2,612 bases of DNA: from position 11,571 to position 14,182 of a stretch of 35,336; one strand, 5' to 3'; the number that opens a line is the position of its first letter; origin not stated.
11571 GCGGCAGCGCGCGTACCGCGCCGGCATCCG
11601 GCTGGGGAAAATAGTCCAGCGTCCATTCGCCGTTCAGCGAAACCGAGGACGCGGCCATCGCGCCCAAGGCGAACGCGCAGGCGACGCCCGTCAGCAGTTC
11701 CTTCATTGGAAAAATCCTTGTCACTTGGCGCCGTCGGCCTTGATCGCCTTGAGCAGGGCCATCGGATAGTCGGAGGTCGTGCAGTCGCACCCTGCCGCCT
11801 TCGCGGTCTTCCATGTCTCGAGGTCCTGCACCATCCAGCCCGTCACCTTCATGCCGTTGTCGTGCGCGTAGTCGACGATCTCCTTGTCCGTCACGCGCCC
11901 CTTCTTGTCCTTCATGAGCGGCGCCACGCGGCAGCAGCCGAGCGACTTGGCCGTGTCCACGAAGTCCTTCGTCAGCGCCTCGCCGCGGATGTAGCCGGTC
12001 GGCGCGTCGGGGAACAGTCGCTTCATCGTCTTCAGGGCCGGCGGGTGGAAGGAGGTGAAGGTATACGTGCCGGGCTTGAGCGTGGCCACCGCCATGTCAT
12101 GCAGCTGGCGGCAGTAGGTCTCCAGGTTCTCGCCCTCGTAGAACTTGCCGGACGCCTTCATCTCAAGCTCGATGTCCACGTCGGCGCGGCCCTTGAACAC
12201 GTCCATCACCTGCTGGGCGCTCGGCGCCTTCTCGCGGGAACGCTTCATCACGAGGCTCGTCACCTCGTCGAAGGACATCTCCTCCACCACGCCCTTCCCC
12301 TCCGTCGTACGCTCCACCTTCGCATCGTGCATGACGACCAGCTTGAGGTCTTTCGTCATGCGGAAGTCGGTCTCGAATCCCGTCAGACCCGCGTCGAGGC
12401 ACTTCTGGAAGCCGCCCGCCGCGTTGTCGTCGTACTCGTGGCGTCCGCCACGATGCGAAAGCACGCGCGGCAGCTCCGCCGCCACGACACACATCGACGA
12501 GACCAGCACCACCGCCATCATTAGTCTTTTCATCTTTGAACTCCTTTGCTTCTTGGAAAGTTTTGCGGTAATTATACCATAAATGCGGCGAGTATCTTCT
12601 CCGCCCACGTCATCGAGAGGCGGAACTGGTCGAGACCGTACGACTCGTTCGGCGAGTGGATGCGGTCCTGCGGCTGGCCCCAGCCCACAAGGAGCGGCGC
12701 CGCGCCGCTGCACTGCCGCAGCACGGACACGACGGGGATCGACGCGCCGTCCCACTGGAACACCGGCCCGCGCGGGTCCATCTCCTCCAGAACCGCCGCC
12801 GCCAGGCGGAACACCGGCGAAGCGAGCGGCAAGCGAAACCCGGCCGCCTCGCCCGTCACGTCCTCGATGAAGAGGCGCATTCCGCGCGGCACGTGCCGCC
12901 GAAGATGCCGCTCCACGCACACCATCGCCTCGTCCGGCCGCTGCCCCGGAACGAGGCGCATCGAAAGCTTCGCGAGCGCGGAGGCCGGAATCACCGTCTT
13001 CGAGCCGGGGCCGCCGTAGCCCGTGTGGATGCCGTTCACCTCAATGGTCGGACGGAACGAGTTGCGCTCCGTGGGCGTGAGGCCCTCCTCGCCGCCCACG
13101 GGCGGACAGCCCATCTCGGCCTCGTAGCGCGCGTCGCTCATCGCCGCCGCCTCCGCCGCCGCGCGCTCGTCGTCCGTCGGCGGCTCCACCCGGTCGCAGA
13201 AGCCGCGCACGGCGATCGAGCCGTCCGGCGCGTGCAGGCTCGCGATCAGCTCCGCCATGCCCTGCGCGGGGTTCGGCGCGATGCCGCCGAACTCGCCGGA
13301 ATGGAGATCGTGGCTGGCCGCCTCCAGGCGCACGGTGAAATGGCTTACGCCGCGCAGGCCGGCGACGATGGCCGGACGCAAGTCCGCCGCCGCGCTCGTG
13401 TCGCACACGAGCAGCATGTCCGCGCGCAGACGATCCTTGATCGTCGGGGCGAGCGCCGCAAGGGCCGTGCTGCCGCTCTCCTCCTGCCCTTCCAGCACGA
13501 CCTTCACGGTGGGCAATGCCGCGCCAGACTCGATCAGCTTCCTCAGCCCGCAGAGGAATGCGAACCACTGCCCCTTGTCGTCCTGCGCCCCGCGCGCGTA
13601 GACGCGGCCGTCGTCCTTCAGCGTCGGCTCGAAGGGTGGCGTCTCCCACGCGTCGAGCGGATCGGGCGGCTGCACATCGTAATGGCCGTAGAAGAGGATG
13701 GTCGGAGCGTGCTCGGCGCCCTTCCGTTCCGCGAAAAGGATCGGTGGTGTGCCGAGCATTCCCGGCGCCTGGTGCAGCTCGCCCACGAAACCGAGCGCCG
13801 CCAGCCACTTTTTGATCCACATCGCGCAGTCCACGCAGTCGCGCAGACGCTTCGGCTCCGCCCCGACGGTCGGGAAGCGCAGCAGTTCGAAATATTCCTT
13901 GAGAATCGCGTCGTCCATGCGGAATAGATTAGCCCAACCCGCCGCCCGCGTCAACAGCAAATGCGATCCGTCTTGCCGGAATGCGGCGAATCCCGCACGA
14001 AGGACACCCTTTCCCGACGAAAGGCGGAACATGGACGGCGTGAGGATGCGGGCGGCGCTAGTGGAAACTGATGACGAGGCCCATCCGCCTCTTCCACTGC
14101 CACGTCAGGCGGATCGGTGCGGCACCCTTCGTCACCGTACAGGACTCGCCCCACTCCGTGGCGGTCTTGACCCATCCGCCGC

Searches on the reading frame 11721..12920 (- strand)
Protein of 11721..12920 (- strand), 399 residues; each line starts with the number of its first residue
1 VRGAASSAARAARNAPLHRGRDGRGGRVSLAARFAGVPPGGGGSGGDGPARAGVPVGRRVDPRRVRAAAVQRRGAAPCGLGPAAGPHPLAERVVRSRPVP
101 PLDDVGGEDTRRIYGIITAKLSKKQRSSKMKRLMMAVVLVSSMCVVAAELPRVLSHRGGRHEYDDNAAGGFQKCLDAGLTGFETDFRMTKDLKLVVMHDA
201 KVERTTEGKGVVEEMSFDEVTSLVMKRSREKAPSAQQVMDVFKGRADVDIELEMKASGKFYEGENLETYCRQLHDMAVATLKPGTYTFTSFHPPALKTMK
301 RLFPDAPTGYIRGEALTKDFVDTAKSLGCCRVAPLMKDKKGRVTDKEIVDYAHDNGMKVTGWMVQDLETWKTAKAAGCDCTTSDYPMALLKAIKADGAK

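Call 3: search_protein_families(library=pfam, proteins=[window:11721-12920:-], max_evalue=0.01)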
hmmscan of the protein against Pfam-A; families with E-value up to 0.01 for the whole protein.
window:11721-12920:- (399 aa): 2 families
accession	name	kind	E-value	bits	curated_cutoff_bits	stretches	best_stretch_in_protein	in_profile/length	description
PF03009.23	GDPD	-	2.3e-29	103.7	23.6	1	156-386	1-242/244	Glycerophosphoryl diester phosphodiesterase family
PF00563.25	EAL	-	0.0048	16.7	31.3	0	338-380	185-227/236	EAL domain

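Call 9: search_protein_families(library=ncbifam, proteins=[window:11721-12920:-], max_evalue=0.001)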
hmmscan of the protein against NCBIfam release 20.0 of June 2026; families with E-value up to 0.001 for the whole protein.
window:11721-12920:- (399 aa): 2 families
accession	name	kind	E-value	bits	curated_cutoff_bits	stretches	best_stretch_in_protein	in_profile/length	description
NF006989.0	PRK09454.1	equivalog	4e-20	72.2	264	1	149-387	8-242/251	glycerophosphodiester phosphodiesterase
NF053857.1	LysphglycPlipDStph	equivalog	8.7e-18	64.7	450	1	148-223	43-118/305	lysophosphatidylglycerol phospholipase D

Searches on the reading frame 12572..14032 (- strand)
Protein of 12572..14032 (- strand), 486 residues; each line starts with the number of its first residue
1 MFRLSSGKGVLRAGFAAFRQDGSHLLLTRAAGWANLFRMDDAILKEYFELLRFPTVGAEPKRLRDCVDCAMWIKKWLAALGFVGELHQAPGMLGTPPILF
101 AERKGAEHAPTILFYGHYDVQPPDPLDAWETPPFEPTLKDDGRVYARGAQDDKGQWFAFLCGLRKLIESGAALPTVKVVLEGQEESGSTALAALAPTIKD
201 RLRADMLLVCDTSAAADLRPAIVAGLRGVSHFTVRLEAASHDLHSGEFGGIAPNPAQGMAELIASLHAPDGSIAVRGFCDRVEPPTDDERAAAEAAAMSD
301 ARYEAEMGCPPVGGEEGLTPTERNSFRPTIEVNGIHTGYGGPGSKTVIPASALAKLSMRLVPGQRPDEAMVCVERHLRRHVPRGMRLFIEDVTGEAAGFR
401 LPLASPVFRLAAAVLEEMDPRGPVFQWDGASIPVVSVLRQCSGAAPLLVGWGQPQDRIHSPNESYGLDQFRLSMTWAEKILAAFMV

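Call 3: search_protein_families(library=pfam, proteins=[window:12572-14032:-], max_evalue=0.01)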
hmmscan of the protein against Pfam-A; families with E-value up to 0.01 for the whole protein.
window:12572-14032:- (486 aa): 2 families
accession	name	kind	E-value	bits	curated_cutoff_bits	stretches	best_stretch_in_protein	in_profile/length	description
PF01546.33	Peptidase_M20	-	1.3e-22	81.2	24.6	1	113-478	1-201/206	Peptidase family M20/M25/M40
PF07687.19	M20_dimer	-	1e-15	58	21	1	232-383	7-105/107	Peptidase dimerisation domain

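Call 9: search_protein_families(library=ncbifam, proteins=[window:12572-14032:-], max_evalue=0.001)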
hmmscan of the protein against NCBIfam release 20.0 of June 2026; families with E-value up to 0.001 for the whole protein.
window:12572-14032:- (486 aa): 32 families (the best 25 are shown)
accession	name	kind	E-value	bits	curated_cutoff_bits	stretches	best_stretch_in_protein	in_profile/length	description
NF006579.0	PRK09104.1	subfamily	2.1e-113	379.8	327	1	41-484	18-462/465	hypothetical protein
NF006053.0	PRK08201.1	equivalog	1.9e-112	376.5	441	1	38-475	11-444/458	dipeptidase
NF005914.0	PRK07907.1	subfamily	8.7e-85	285.3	300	1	41-475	18-444/456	hypothetical protein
NF005034.0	PRK06446.1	subfamily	5.7e-69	233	369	1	42-484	3-433/436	hypothetical protein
NF005478.0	PRK07079.1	subfamily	1.7e-47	162.5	330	1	73-424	50-394/469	hypothetical protein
NF006399.0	PRK08651.1-2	equivalog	2.9e-24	85.9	381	1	39-232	2-182/405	succinyl-diaminopimelate desuccinylase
TIGR01910.1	DapE-ArgE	subfamily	4.6e-21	75.4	217.6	1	50-246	7-193/373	ArgE/DapE family deacylase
NF009557.0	PRK13009.1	equivalog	9.4e-20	71.1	284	1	68-268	24-217/377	succinyl-diaminopimelate desuccinylase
TIGR01246.1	dapE_proteo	equivalog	5e-16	58.7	361.8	1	68-237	20-185/370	succinyl-diaminopimelate desuccinylase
NF006400.0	PRK08651.1-3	equivalog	3.7e-14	52.3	374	1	95-236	70-204/410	succinyl-diaminopimelate desuccinylase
NF010589.0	PRK13983.1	equivalog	6.6e-14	51.7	333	1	40-189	13-165/409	M20 family metallo-hydrolase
NF006326.0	PRK08554.1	equivalog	6.6e-14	51.6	354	1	43-203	11-162/446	peptidase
NF005306.0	PRK06837.1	subfamily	2.4e-13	49.7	376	1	110-216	98-201/427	ArgE/DapE family deacylase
TIGR01887.1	dipeptidaselike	subfamily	6.5e-13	48.7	207.95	1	115-193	73-149/447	Sapep family Mn(2+)-dependent dipeptidase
TIGR01880.1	Ac-peptdase-euk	subfamily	8.9e-13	47.7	338.6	1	40-187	9-150/401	N-acyl-aliphatic-L-amino acid amidohydrolase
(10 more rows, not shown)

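Call 45: find_related_loci(query=window:12572-13918:-, collection=metagenome_contigs, flank=10000)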
Query window:12572-13918:- (448 aa) in metagenome_contigs; peptide patterns used: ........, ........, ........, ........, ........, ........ (x = any residue, [..] = any of these).
144 stretches matched a pattern; 94 encode a relative of the query (tblastn E <= 1e-3); the best 80 are kept; 80 distinct loci.
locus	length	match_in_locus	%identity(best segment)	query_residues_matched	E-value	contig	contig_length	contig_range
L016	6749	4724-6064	92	1-447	0e+0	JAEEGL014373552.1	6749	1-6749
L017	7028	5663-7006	93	1-448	0e+0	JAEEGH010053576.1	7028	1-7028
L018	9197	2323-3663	86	1-447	0e+0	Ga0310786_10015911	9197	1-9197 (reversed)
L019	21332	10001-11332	83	3-446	0e+0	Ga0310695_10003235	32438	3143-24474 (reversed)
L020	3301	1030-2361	82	3-446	0e+0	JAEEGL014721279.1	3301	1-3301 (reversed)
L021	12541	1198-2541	80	3-446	0e+0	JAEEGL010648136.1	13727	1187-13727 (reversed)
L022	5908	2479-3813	82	3-446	0e+0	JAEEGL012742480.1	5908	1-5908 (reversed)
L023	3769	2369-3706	82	3-446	0e+0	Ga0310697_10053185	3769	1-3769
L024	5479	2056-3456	78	3-447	0e+0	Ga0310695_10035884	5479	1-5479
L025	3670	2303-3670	78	3-436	0e+0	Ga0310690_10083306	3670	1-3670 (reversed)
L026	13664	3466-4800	82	4-446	0e+0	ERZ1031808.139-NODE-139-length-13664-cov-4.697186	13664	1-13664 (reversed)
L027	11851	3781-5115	82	4-446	0e+0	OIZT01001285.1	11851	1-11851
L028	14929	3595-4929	82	4-446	0e+0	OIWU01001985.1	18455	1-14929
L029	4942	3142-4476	81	3-446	0e+0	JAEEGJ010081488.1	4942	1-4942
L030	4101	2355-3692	80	3-447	0e+0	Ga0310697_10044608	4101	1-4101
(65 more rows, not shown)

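Call 58: search_protein_families(library=pfam, proteins=[L017:148-1167:+, L017:1164-3245:+, L017:3370-4725:+, L016:207-2942:+, L016:2946-4640:+, L018:4231-5871:-, L018:5905-6984:-, L018:466-1782:+], max_evalue=0.0001)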
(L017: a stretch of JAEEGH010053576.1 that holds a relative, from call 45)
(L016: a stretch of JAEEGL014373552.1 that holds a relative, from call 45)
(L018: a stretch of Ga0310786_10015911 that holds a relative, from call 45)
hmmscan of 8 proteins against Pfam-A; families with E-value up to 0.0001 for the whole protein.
L017:148-1167:+ (339 aa): 0 families

L017:1164-3245:+ (693 aa): 2 families
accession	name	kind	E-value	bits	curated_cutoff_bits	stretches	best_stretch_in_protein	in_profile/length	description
PF00496.27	SBP_bac_5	-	7.6e-74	249.5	32.4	1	227-608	2-364/368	Bacterial extracellular solute-binding proteins, family 5 Middle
PF04608.18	PgpA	-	4.4e-28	98.4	28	1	11-159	2-138/141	Phosphatidylglycerophosphatase A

L017:3370-4725:+ (451 aa): 0 families

L016:207-2942:+ (911 aa): 0 families

L016:2946-4640:+ (564 aa): 1 family
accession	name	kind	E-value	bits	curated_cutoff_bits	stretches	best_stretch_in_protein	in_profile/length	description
PF00474.23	SSF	-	2.2e-77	261.1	22.8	1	35-467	1-406/406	Sodium:solute symporter family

L018:4231-5871:- (546 aa): 1 family
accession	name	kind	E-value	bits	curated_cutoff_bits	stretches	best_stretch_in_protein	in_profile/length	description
PF00342.24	PGI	-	5.2e-222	738.2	22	1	54-537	1-486/486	Phosphoglucose isomerase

L018:5905-6984:- (359 aa): 7 families
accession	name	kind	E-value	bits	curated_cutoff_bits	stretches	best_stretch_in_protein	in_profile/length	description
PF06325.19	PrmA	-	1.4e-54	186.1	22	1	101-352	55-289/296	Ribosomal protein L11 methyltransferase (PrmA)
PF13649.12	Methyltransf_25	-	2.3e-10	41.4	27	1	217-316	2-97/97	Methyltransferase domain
PF13489.12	Methyltransf_23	-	4.3e-10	40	27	1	194-323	3-119/164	Methyltransferase domain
PF13847.12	Methyltransf_31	-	2.1e-08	34.4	27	1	213-321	4-110/145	Methyltransferase domain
PF08241.18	Methyltransf_11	-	7.2e-08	33.4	21.2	1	217-320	1-95/95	Methyltransferase domain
PF05175.20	MTS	-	2.1e-07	31.2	23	1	204-269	24-90/170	Methyltransferase small domain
PF08242.18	Methyltransf_12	-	2.7e-05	25.2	30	1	217-318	1-98/98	Methyltransferase domain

L018:466-1782:+ (438 aa): 2 families
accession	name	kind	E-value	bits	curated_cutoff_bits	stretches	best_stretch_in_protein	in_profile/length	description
PF19051.5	GFO_IDH_MocA_C2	-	1.5e-93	313.4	23.3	1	166-430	2-253/254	Oxidoreductase family, C-terminal alpha/beta domain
PF01408.29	GFO_IDH_MocA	-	4.7e-17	63.2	24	1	35-152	4-118/120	Oxidoreductase family, NAD-binding Rossmann fold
